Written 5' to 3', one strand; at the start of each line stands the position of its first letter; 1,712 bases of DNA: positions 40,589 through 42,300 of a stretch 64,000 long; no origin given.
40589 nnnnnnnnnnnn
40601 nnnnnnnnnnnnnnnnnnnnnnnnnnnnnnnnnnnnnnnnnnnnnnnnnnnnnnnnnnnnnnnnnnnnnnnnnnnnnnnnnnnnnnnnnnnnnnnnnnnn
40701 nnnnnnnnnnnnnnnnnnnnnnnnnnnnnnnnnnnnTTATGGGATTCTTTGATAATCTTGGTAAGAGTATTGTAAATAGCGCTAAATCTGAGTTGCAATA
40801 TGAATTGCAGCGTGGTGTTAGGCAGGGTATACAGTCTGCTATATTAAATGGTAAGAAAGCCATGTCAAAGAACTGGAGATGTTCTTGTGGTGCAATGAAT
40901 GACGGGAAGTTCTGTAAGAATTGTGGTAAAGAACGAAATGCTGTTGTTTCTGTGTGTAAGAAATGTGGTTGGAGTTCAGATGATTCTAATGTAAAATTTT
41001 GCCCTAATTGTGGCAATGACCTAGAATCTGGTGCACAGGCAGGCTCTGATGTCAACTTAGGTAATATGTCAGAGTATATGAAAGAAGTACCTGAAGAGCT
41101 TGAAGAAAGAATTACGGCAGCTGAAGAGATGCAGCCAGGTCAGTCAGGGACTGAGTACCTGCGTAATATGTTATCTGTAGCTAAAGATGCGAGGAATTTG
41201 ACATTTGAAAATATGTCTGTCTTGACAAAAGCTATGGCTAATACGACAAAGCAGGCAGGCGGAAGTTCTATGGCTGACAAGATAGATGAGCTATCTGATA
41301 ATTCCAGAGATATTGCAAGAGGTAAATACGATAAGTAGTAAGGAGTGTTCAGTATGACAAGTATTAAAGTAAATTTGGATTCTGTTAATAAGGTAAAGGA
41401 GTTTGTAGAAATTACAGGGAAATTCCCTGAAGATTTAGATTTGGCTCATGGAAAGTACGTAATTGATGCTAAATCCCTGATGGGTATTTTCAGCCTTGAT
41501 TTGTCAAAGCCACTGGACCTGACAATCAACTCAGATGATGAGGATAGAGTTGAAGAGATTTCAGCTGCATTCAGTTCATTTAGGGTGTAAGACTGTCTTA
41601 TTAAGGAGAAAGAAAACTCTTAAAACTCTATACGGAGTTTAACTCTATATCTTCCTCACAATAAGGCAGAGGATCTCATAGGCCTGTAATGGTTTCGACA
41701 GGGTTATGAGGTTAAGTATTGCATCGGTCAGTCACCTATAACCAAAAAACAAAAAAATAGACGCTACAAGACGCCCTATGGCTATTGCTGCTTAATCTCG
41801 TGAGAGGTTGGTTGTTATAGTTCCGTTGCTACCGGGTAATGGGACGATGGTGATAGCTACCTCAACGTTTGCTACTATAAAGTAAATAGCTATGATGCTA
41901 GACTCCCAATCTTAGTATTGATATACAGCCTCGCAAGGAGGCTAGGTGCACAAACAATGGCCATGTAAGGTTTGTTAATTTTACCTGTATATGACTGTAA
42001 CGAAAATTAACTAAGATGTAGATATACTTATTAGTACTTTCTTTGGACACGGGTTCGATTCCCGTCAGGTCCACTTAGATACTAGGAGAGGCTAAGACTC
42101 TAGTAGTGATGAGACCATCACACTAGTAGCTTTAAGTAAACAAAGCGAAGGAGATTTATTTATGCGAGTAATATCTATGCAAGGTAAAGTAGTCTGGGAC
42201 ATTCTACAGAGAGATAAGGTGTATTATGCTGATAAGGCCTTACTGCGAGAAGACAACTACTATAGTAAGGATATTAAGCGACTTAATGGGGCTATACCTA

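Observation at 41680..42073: Full-length tmRNA with an unusual basic tag (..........) inside the gene array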

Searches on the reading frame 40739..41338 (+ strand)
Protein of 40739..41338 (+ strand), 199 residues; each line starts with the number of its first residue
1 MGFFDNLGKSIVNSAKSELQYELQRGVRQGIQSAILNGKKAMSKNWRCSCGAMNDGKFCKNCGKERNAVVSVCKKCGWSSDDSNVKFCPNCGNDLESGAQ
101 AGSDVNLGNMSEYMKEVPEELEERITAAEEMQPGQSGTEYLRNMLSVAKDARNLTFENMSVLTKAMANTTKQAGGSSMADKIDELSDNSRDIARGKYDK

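Call 10: search_protein_families(library=pfam, proteins=[window:40739-41338:+], max_evalue=0.01)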
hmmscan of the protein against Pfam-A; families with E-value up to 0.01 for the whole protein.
window:40739-41338:+ (199 aa): 4 families
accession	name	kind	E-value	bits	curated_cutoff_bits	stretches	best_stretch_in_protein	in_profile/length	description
PF13240.11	Zn_Ribbon_1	-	2.7e-06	27.4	25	1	84-95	12-23/23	zinc-ribbon domain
PF12773.13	DZR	-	8.5e-05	23.1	27.3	1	48-92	4-45/45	Double zinc ribbon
PF13248.11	Zn_ribbon_3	-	0.001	18.9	27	1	73-95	5-26/26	zinc-ribbon domain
PF08772.16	Zn_ribbon_NOB1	-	0.0092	16.5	24.9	1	69-94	7-32/72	Nin one binding (NOB1) Zn-ribbon like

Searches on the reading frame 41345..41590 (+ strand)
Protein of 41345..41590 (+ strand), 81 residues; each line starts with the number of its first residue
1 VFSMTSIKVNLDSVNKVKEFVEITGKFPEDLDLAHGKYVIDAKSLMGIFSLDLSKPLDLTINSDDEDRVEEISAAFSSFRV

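Call 10: search_protein_families(library=pfam, proteins=[window:41345-41590:+], max_evalue=0.01)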
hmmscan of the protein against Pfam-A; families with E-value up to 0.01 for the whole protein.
window:41345-41590:+ (81 aa): 1 family
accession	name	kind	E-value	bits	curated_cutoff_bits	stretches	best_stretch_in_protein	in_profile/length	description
PF00381.24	PTS-HPr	-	5.7e-06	26.7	23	1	18-73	19-73/81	PTS HPr component phosphorylation site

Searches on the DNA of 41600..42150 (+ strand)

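Call 6: search_dna_similar(query=window:41600-42150:+, collection=phages, mode=distant, max_rows=30)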
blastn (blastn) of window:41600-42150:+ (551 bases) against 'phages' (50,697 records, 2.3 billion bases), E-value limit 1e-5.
Records with a match: 1; places in all: 1; records where one place covers at least 80% of the query: 0.
Best place of each record, by identity: >=99% 1.
By first word of the organism name: Bacteriophage 1.
By host as written in the record: - 1.
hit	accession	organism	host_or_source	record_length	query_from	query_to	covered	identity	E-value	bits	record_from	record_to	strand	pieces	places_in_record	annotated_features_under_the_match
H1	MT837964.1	Bacteriophage sp.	human fecal samples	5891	443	476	6%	100.0%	2e-7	63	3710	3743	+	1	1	record has no annotation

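Call 19: get_annotated_region(hit=H1, flank=4000)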
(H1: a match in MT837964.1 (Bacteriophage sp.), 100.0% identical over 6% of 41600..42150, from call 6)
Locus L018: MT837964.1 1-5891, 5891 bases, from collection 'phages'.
description: UNVERIFIED: Bacteriophage sp. clone scaffold_6281 genomic sequence.
organism: Bacteriophage sp. (NCBI taxid 38018)
taxonomy: Viruses
host: -; source: human fecal samples; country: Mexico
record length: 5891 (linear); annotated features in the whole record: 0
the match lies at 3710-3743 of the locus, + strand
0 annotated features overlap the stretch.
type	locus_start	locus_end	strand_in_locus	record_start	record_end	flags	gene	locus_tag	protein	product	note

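Call 21: search_rna_families(sources=[L011, L012, L013, L014, L015, L016, L017, L018], threshold=gathering)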
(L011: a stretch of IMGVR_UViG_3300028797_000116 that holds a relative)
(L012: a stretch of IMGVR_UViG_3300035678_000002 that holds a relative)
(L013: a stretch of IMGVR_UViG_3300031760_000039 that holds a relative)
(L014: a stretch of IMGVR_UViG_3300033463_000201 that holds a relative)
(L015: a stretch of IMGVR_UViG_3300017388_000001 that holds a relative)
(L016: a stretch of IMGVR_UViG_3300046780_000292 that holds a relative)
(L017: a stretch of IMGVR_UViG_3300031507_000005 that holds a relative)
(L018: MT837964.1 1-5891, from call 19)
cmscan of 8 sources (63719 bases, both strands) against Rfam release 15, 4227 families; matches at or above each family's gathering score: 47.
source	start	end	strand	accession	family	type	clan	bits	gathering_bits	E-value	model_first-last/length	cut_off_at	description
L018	3403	3744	+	RF00023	tmRNA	Gene;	CL00001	132.6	47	1.2e-51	1-374/374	no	transfer-messenger RNA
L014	5520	5719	-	RF01071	OLE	Gene;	-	109.2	50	9.9e-28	284-595/616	no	Ornate Large Extremophilic RNA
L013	537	868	+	RF00023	tmRNA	Gene;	CL00001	93.3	47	4.7e-35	1-374/374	no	transfer-messenger RNA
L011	5811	5883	+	RF00005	tRNA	Gene; tRNA;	CL00001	72.4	29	6.9e-14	1-71/71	no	tRNA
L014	10859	10931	-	RF00005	tRNA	Gene; tRNA;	CL00001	72.4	29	6.9e-14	1-71/71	no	tRNA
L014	6172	6245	-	RF00005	tRNA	Gene; tRNA;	CL00001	71.6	29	1.1e-13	1-71/71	no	tRNA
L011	4602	4675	+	RF00005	tRNA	Gene; tRNA;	CL00001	70.5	29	2.3e-13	1-71/71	no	tRNA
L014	12067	12140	-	RF00005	tRNA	Gene; tRNA;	CL00001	70.5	29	2.3e-13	1-71/71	no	tRNA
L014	5436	5507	-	RF00005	tRNA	Gene; tRNA;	CL00001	69.7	29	3.7e-13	1-71/71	no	tRNA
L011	8552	8625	+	RF00005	tRNA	Gene; tRNA;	CL00001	67.6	29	1.4e-12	1-71/71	no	tRNA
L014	8117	8190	-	RF00005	tRNA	Gene; tRNA;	CL00001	67.6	29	1.4e-12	1-71/71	no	tRNA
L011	7732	7804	+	RF00005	tRNA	Gene; tRNA;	CL00001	65.2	29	6.7e-12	1-71/71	no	tRNA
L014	8938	9010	-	RF00005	tRNA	Gene; tRNA;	CL00001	65.2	29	6.7e-12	1-71/71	no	tRNA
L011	6432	6503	+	RF00005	tRNA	Gene; tRNA;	CL00001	64.2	29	1.2e-11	1-71/71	no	tRNA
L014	10239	10310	-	RF00005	tRNA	Gene; tRNA;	CL00001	64.2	29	1.2e-11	1-71/71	no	tRNA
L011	5980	6051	+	RF00005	tRNA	Gene; tRNA;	CL00001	63.8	29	1.6e-11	1-71/71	no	tRNA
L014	10691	10762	-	RF00005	tRNA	Gene; tRNA;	CL00001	63.8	29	1.6e-11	1-71/71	no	tRNA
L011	8461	8541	+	RF00005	tRNA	Gene; tRNA;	CL00001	62.2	29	4.3e-11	1-71/71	no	tRNA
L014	8201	8281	-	RF00005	tRNA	Gene; tRNA;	CL00001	62.2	29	4.3e-11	1-71/71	no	tRNA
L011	3914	3986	+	RF00005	tRNA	Gene; tRNA;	CL00001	62.1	29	4.7e-11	1-71/71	no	tRNA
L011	4160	4600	+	RF00023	tmRNA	Gene;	CL00001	61.9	47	8.6e-22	1-374/374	no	transfer-messenger RNA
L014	12142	12582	-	RF00023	tmRNA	Gene;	CL00001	61.9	47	8.6e-22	1-374/374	no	transfer-messenger RNA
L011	2862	2936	+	RF00005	tRNA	Gene; tRNA;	CL00001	61.5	29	6.6e-11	1-71/71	no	tRNA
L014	6973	7046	-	RF00005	tRNA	Gene; tRNA;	CL00001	61.1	29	9e-11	1-71/71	no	tRNA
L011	4706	4777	+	RF00005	tRNA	Gene; tRNA;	CL00001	60.5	29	1.3e-10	1-71/71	no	tRNA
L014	11965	12036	-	RF00005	tRNA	Gene; tRNA;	CL00001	60.5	29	1.3e-10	1-71/71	no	tRNA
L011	6272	6345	+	RF00005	tRNA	Gene; tRNA;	CL00001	58.3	29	5.2e-10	1-71/71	no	tRNA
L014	10397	10470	-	RF00005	tRNA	Gene; tRNA;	CL00001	58.3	29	5.2e-10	1-71/71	no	tRNA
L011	3835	3907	+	RF00005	tRNA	Gene; tRNA;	CL00001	58.1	29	5.8e-10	1-71/71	no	tRNA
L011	8630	8715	+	RF00005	tRNA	Gene; tRNA;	CL00001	57.5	29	8.5e-10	1-71/71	no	tRNA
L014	8027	8112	-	RF00005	tRNA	Gene; tRNA;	CL00001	57.5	29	8.5e-10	1-71/71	no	tRNA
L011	6352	6422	+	RF00005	tRNA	Gene; tRNA;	CL00001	57.1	29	1.1e-09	1-71/71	no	tRNA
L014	10320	10390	-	RF00005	tRNA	Gene; tRNA;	CL00001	57.1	29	1.1e-09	1-71/71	no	tRNA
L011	7812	7902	+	RF00005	tRNA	Gene; tRNA;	CL00001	54.7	29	4.9e-09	1-71/71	no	tRNA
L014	8840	8930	-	RF00005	tRNA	Gene; tRNA;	CL00001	54.7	29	4.9e-09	1-71/71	no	tRNA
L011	3755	3827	+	RF00005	tRNA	Gene; tRNA;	CL00001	51.7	29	3.4e-08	1-71/71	no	tRNA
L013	510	676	+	RF04321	tmRNA_permuted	Gene;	-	51.3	47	3.9e-07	1-213/213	no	permuted transfer-messenger RNA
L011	7553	7642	+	RF00005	tRNA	Gene; tRNA;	CL00001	48.6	29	2.4e-07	1-71/71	no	tRNA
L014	9100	9189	-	RF00005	tRNA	Gene; tRNA;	CL00001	48.6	29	2.4e-07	1-71/71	no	tRNA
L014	6477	6544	-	RF00005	tRNA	Gene; tRNA;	CL00001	48.4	29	2.7e-07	1-71/71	no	tRNA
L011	8386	8456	+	RF00005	tRNA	Gene; tRNA;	CL00001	47.3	29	5.5e-07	1-71/71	no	tRNA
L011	3992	4053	+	RF00005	tRNA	Gene; tRNA;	CL00001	47.3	29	5.6e-07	1-71/71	no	tRNA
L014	8286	8356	-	RF00005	tRNA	Gene; tRNA;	CL00001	47.3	29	5.5e-07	1-71/71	no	tRNA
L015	2171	2255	+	RF00005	tRNA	Gene; tRNA;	CL00001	45.5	29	1.7e-06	1-71/71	no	tRNA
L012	9855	9923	+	RF00005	tRNA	Gene; tRNA;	CL00001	43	29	8.2e-06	1-71/71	no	tRNA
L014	12689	12747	-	RF00005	tRNA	Gene; tRNA;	CL00001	40.2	29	5.1e-05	4-71/71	5'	tRNA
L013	971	1043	+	RF00005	tRNA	Gene; tRNA;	CL00001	33.2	29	0.0042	1-71/71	no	tRNA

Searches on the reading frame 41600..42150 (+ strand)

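Call 73: search_protein_families(library=pfam, proteins=[L018:594-2780:+, L018:2872-3339:+, L018:4019-5368:+], max_evalue=0.00001)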
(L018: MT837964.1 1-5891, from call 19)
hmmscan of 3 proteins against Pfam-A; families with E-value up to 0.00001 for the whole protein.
L018:594-2780:+ (728 aa): 4 families
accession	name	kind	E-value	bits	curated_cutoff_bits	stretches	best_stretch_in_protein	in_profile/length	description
PF00773.25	RNB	-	8.2e-113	377.4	29.3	1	248-576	1-325/326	RNB domain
PF17876.7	CSD2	-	9.2e-35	119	26.2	1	152-226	1-74/74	Cold shock domain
PF08206.17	OB_RNB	-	1.3e-30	105.3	24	2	75-132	1-58/58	Ribonuclease B OB domain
PF00575.29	S1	-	1.2e-10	42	22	1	624-702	3-70/74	S1 RNA binding domain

L018:2872-3339:+ (155 aa): 1 family
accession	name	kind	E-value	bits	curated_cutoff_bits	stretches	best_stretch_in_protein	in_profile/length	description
PF01668.23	SmpB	-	1.3e-62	210.4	27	1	9-150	1-142/143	SmpB protein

L018:4019-5368:+ (449 aa): 3 families
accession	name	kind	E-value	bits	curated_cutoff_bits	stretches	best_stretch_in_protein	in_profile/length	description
PF00990.26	GGDEF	-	3.6e-16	59.8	23.8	1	301-437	2-156/161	Diguanylate cyclase, GGDEF domain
PF01590.32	GAF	-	3.8e-08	34.4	22.4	1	147-282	2-128/133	GAF domain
PF13185.12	GAF_2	-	9.9e-07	29.5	28.6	1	145-280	2-128/136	GAF domain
